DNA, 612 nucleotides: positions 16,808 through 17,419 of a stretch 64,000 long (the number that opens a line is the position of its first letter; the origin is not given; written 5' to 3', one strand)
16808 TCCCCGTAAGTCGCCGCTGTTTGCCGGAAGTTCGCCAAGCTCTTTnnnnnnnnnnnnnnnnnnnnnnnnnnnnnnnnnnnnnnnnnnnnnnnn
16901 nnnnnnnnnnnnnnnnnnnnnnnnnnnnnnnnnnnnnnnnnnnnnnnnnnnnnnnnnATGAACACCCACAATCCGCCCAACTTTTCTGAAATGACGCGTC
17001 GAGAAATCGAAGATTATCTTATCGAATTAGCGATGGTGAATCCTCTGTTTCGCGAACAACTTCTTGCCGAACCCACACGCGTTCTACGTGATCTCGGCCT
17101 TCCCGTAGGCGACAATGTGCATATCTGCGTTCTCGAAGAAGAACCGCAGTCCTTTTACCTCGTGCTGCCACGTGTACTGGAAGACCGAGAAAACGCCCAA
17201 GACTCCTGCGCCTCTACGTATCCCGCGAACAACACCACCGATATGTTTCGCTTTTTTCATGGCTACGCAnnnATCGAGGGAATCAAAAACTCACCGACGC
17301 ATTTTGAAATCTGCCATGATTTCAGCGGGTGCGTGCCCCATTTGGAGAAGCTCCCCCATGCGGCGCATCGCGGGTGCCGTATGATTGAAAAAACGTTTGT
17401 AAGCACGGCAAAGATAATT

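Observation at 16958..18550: NHLP-family RiPP precursor sits beside a convergent anSME-type radical SAM/SPASM enzyme and directly downstream of a LytTR regulator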

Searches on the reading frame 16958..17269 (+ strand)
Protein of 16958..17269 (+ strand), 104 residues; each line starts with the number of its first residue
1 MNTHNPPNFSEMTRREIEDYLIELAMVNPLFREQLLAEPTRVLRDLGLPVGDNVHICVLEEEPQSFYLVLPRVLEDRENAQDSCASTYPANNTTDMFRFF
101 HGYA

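Call 5: search_protein_families(library=ncbifam, proteins=[window:16958-17269:+], max_evalue=1)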
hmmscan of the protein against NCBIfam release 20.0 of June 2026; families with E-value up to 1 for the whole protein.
window:16958-17269:+ (104 aa): 4 families
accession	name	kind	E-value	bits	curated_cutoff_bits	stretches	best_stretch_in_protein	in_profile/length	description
TIGR03793.1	leader_NHLP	domain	5.2e-13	48.7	50.9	1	13-75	1-63/77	NHLP leader peptide family RiPP precursor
TIGR01323.1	nitrile_alph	equivalog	0.00033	20.2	249.85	1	29-79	115-165/189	nitrile hydratase subunit alpha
NF038399.1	NH_RiPP_Os17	domain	0.0068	16.5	40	1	21-48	6-33/63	Os1348 family NHLP clan protein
TIGR03887.1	thiocyan_alph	equivalog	0.011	15.6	291.45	1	28-79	125-176/200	thiocyanate hydrolase subunit gamma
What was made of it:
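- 16958..17272 (+): NHLP-type peptide gene (104 aa). The leader domain is about residues 9-72. The leader end is degenerate, with no GG. The C-terminal motif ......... is conserved. TIGR03793 48.7 bits, E 5e-13 (call 5).
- On NHLP leader peptide family (TIGR03793): The window peptide scores 48.7 bits against a cut-off of 50.9, at E 5e-13, and covers only profile positions 1-63 of 77 (call 5).
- The enzyme passes the anSME equivalog cut-offs and fails every RiPP maturase cut-off (call 5).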

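Call 6: search_protein_families(library=pfam, proteins=[window:16958-17269:+], max_evalue=1)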
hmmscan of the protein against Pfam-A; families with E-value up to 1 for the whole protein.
window:16958-17269:+ (104 aa): 3 families
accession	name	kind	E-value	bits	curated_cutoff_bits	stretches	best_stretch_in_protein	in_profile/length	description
PF02979.21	NHase_alpha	-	1.5e-05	24.9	27.2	1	29-79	115-165/184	Nitrile hydratase, alpha chain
PF21826.1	DUF6887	-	0.035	14.8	24.2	1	7-23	2-18/62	Family of unknown function (DUF6887)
PF14407.11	Frankia_peptide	-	0.09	13.5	48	1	22-52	6-36/63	Ribosomally synthesized peptide prototyped by Frankia Franean1_4349.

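Call 10: find_homologous_proteins(query=window:16958-17269:+, max_evalue=0.001)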
Query window:16958-17269:+ (104 aa): 32 proteins with E <= 0.001 among 32 candidates.
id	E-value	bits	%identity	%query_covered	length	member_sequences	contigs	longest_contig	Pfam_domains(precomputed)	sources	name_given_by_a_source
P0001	1.0e-55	204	100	89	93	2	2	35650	PF02979.22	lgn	-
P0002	8.3e-34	133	64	100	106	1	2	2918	PF02979.22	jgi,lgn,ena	-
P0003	8.0e-33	130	63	100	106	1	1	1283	PF02979.22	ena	-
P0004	1.9e-30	123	60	100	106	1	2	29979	PF02979.22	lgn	-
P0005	8.7e-30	121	59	100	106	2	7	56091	PF02979.22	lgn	-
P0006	1.1e-29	120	59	100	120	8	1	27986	-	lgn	-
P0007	6.1e-29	118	57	100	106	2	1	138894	PF02979.22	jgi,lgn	-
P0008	6.6e-29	118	60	99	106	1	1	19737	PF02979.22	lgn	-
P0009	7.3e-29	118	57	100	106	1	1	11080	PF02979.22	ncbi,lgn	-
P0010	1.9e-28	116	58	95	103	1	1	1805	PF02979.22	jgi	jgi:hypothetical protein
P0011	5.2e-28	115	58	100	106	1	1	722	PF02979.22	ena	-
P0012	9.2e-28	114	59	100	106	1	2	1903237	PF02979.22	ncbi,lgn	-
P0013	1.0e-27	114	57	94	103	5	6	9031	PF02979.22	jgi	jgi:hypothetical protein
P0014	1.9e-27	113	56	94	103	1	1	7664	PF02979.22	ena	-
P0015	4.6e-27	112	56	95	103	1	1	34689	PF02979.22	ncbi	-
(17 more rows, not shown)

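Call 14: find_related_loci(query=A1, collection=genome_contigs, flank=10000)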
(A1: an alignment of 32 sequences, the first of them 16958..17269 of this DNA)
Query A1 (104 aa) in genome_contigs; peptide patterns used: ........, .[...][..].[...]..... (x = any residue, [..] = any of these).
54 stretches matched a pattern; 13 encode a relative of the query (tblastn E <= 1e-3); 13 distinct loci.
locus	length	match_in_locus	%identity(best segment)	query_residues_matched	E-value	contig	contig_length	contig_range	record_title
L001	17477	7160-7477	59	1-104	2e-36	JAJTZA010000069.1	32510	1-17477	MAG: Terrimicrobiaceae bacterium isolate DTUVER3 69-Genome54, whole genome shotgun sequence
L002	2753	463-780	55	1-104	5e-35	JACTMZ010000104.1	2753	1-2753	MAG: Verrucomicrobia bacterium isolate BJ18 scaffold_35939, whole genome shotgun sequence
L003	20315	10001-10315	60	1-103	2e-34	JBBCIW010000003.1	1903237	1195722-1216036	MAG: Chthoniobacteraceae bacterium isolate MAG_CPA_09 P10A_000000039124, whole genome shotgun sequence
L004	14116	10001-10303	56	5-103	2e-33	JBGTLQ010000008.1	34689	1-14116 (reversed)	MAG: Terrimicrobiaceae bacterium isolate JTS-RE340 k141_4180039, whole genome shotgun sequence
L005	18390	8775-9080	55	5-104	5e-33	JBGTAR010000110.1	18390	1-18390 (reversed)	MAG: Terrimicrobiaceae bacterium isolate JTS-AC78 k141_3458352, whole genome shotgun sequence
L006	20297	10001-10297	57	7-103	4e-32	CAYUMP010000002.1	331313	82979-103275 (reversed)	MAG TPA_asm: uncultured Chthoniobacterales bacterium isolate SRP193066_co1_79 genome assembly, contig: NODE_46_length_33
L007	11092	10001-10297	47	5-103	3e-25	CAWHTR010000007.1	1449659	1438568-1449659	MAG: uncultured Verrucomicrobiae bacterium isolate MFD03250.bin.2.101 genome assembly, contig: contig_7304, whole genome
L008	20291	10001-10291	46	7-103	3e-24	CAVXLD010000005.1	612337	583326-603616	MAG: uncultured Verrucomicrobiae bacterium isolate MFD00731.bin.1.199 genome assembly, contig: contig_19683, whole genom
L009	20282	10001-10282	50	7-98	1e-21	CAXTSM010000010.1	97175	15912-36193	MAG TPA_asm: uncultured Chthoniobacterales bacterium isolate public_SRR11456921_metawrap_bin.20 genome assembly, contig:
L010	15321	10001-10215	51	3-74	6e-14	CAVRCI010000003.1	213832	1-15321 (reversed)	MAG: uncultured Verrucomicrobiae bacterium isolate MFD03250.bin.1.70 genome assembly, contig: contig_1634, whole genome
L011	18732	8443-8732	39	7-103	3e-15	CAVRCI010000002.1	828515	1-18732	MAG: uncultured Verrucomicrobiae bacterium isolate MFD03250.bin.1.70 genome assembly, contig: contig_13126, whole genome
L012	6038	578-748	35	21-76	2e-5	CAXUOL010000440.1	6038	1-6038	MAG TPA_asm: uncultured Nostoc sp. isolate public_SRR14722285_metawrap_bin.1 genome assembly, contig: public_SRR14722285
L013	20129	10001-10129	38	6-55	1e-4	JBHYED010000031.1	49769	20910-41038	MAG: Phormidesmis sp. isolate CCAP1446_5_bin-004C CCAP1446_5_bin-004C_c31, whole genome shotgun sequence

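Call 18: search_protein_families(library=pfam, proteins=[L004:4223-5197:+, L004:5197-7311:+, L004:7311-9020:+, L003:6981-9194:+, L003:9194-9919:+, L001:442-3114:+, L001:3825-5417:+, L008:11295-13988:+, L008:509-865:+, L009:10291-11928:+], max_evalue=0.001)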
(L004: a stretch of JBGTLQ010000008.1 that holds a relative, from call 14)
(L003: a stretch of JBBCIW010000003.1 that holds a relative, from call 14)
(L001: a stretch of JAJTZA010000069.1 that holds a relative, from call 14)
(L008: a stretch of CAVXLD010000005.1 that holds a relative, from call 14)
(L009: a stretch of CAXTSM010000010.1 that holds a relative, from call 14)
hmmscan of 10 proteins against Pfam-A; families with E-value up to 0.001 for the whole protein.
L004:4223-5197:+ (325 aa): 5 families
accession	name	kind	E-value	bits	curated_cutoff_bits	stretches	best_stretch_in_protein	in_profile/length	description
PF13437.12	HlyD_3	-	2.9e-08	34.9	22.2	1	163-243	1-78/106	HlyD family secretion protein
PF16576.10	HlyD_D23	-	7.1e-08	32.4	30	1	90-242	27-185/214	Barrel-sandwich domain of CusB or HlyD membrane-fusion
PF13533.13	Biotin_lipoyl_2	-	2e-07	31.1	29.8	1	91-113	9-31/32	Biotin-lipoyl like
PF00364.28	Biotin_lipoyl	-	2.8e-07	30.7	22.1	0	91-113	15-36/73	Biotin-requiring enzyme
PF01551.29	Peptidase_M23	-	0.00099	19.7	28.7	0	93-113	52-72/96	Peptidase family M23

L004:5197-7311:+ (705 aa): 5 families
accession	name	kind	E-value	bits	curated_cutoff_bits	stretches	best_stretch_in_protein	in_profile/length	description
PF03412.21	Peptidase_C39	-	2.2e-31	108.9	22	1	13-142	2-131/133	Peptidase C39 family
PF00005.33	ABC_tran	-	5.7e-28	98.7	25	1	497-637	1-137/137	ABC transporter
PF00664.28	ABC_membrane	-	1.2e-11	45.3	28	1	170-436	2-272/274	ABC transporter transmembrane region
PF03193.22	RsgA_GTPase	-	0.00013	22.3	30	1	487-532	87-131/174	RsgA GTPase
PF13555.12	AAA_29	-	0.0007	19.7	27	0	504-535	19-50/61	P-loop containing region of AAA domain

L004:7311-9020:+ (570 aa): 4 families
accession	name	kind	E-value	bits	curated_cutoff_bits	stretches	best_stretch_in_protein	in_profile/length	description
PF00005.33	ABC_tran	-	8e-30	104.7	25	1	352-500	1-137/137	ABC transporter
PF00664.28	ABC_membrane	-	1.3e-05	25.5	28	1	29-290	5-273/274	ABC transporter transmembrane region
PF13191.12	AAA_16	-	0.00014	22.9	32.6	1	361-517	21-155/167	AAA ATPase domain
PF13304.12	AAA_21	-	0.00055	20.5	27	0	364-413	1-52/304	AAA domain, putative AbiEii toxin, Type IV TA system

L003:6981-9194:+ (738 aa): 3 families
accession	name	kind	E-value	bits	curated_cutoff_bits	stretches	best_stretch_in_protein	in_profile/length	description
PF00263.26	Secretin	-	3.4e-43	147.6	27.5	1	506-675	1-168/169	Bacterial type II and III secretion system protein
PF03958.22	Secretin_N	-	6.7e-31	106.7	28.2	3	302-426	2-69/69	Bacterial type II/III secretion system short domain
PF21305.2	type_II_gspD_N0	-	2.3e-06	27.8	27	1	38-107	3-71/71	GspD-like, N0 domain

L003:9194-9919:+ (242 aa): 0 families

L001:442-3114:+ (891 aa): 2 families
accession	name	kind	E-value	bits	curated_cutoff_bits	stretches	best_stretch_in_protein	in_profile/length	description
PF13575.12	DUF4135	-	9.7e-57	193.3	29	1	106-460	19-376/378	Domain of unknown function (DUF4135)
PF05147.19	LANC_like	-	9.6e-27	93.9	23.2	1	572-886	6-337/350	Lanthionine synthetase C-like protein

L001:3825-5417:+ (531 aa): 3 families
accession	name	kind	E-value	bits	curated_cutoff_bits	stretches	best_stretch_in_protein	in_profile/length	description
PF06580.19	His_kinase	-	1.3e-20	73.8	25.2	1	334-412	1-80/81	Histidine kinase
PF05231.19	MASE1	-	1.3e-19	70.9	29.8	1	38-311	6-299/299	MASE1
PF02518.31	HATPase_c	-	0.00075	20.4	26.4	0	432-502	9-90/111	Histidine kinase-, DNA gyrase B-, and HSP90-like ATPase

L008:11295-13988:+ (898 aa): 2 families
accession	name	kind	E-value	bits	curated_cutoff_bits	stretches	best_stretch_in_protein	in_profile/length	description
PF13575.12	DUF4135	-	9.6e-97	324.9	29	1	15-396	3-377/378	Domain of unknown function (DUF4135)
PF05147.19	LANC_like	-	9.8e-42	143.2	23.2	1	539-893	2-344/350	Lanthionine synthetase C-like protein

L008:509-865:+ (119 aa): 1 family
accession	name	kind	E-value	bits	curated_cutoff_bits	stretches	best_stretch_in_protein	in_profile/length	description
PF07862.16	Nif11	-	1e-06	29.4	23.8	1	1-53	1-47/48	Nif11 domain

L009:10291-11928:+ (546 aa): 1 family
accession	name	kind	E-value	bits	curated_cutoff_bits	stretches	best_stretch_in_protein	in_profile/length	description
PF02321.23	OEP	-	1.6e-24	87.2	22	2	329-517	1-187/187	Outer membrane efflux protein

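Call 21: find_encoding_contigs(protein=P0001, flank=10000, max_places=4)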
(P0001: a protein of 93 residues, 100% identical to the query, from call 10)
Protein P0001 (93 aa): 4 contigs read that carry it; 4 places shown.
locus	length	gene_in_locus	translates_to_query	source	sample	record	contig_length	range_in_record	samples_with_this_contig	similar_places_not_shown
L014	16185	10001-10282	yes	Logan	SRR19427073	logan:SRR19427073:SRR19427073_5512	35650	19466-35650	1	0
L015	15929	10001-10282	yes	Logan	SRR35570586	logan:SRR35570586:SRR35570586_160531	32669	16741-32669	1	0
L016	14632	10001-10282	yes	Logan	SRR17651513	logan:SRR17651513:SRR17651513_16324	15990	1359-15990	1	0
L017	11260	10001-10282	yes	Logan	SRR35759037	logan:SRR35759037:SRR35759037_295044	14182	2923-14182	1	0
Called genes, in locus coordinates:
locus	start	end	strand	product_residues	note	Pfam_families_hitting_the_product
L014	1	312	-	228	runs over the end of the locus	PF00072:Response_reg, PF04397:LytTR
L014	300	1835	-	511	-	PF05231:MASE1, PF06580:His_kinase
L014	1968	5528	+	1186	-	-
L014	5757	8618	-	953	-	-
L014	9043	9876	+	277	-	PF00072:Response_reg, PF04397:LytTR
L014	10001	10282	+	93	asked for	PF02979:NHase_alpha (weak)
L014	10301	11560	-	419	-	PF04055:Radical_SAM, PF13353:Fer4_12 (faint), PF13186:SPASM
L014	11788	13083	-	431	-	-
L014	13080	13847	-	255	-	-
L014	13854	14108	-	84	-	-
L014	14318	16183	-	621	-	?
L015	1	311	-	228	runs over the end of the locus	PF00072:Response_reg, PF04397:LytTR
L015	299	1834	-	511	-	PF05231:MASE1, PF06580:His_kinase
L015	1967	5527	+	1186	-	-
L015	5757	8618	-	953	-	-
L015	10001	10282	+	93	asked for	PF02979:NHase_alpha (weak)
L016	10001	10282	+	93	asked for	PF02979:NHase_alpha (weak)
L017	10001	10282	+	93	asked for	PF02979:NHase_alpha (weak)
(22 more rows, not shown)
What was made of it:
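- The two genes are 18 nt apart, and this arrangement recurs in four samples of the same species (call 21).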

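Call 22: find_encoding_contigs(protein=P0004, flank=10000, max_places=3)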
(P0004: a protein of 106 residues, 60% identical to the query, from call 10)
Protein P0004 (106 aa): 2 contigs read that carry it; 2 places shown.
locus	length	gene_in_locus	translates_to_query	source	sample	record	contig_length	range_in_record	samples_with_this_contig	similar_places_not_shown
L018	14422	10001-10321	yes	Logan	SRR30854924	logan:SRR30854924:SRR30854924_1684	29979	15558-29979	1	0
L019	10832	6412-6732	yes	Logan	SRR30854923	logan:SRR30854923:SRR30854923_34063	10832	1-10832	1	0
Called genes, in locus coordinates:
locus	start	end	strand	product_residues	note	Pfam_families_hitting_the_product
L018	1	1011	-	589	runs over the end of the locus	PF13191:AAA_16 (faint), PF13604:AAA_30 (faint), PF13401:AAA_22 (faint), PF05157:MshEN, PF00437:T2SSE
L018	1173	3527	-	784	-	-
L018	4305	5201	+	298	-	-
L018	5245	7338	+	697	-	PF03412:Peptidase_C39, PF00664:ABC_membrane (faint), PF00005:ABC_tran, PF13401:AAA_22 (weak)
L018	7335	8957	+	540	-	PF00005:ABC_tran, PF13191:AAA_16 (weak)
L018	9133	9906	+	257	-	PF00072:Response_reg, PF04397:LytTR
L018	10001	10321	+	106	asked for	PF02979:NHase_alpha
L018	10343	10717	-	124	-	PF00903:Glyoxalase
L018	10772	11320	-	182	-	-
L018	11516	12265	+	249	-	-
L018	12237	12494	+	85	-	-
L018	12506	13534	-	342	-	PF00535:Glycos_transf_2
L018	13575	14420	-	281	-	?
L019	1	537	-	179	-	?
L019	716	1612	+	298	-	-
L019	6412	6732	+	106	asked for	PF02979:NHase_alpha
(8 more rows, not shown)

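Call 23: find_related_loci(query=A1, collection=metagenome_contigs, flank=10000)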
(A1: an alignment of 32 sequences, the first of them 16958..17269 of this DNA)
Query A1 (104 aa) in metagenome_contigs; peptide patterns used: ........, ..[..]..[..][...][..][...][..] (x = any residue, [..] = any of these).
110 stretches matched a pattern; 23 encode a relative of the query (tblastn E <= 1e-3); 23 distinct loci.
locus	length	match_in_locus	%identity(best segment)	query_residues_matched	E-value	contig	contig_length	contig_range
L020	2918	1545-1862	64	1-104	6e-41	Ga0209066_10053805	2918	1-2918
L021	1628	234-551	64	1-104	2e-41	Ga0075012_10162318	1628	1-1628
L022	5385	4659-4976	57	1-104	8e-37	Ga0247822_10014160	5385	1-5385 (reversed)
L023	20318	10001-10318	55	1-104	1e-33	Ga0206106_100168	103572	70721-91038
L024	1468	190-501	56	3-104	7e-34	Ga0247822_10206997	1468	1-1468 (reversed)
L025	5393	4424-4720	58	5-104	2e-33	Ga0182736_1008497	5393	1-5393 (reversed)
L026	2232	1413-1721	55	7-103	9e-32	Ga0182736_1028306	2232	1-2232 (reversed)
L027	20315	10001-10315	53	1-103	2e-30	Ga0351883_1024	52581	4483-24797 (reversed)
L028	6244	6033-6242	71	5-74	3e-30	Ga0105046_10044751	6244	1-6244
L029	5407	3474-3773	54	6-103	2e-30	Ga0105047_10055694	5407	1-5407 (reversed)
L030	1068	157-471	53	7-104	2e-30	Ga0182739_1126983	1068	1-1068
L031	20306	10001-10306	46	2-103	6e-25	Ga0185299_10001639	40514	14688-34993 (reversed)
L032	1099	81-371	47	7-103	3e-25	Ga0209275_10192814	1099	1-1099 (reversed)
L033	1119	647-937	47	7-103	1e-23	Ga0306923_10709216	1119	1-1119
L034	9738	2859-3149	44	7-103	2e-22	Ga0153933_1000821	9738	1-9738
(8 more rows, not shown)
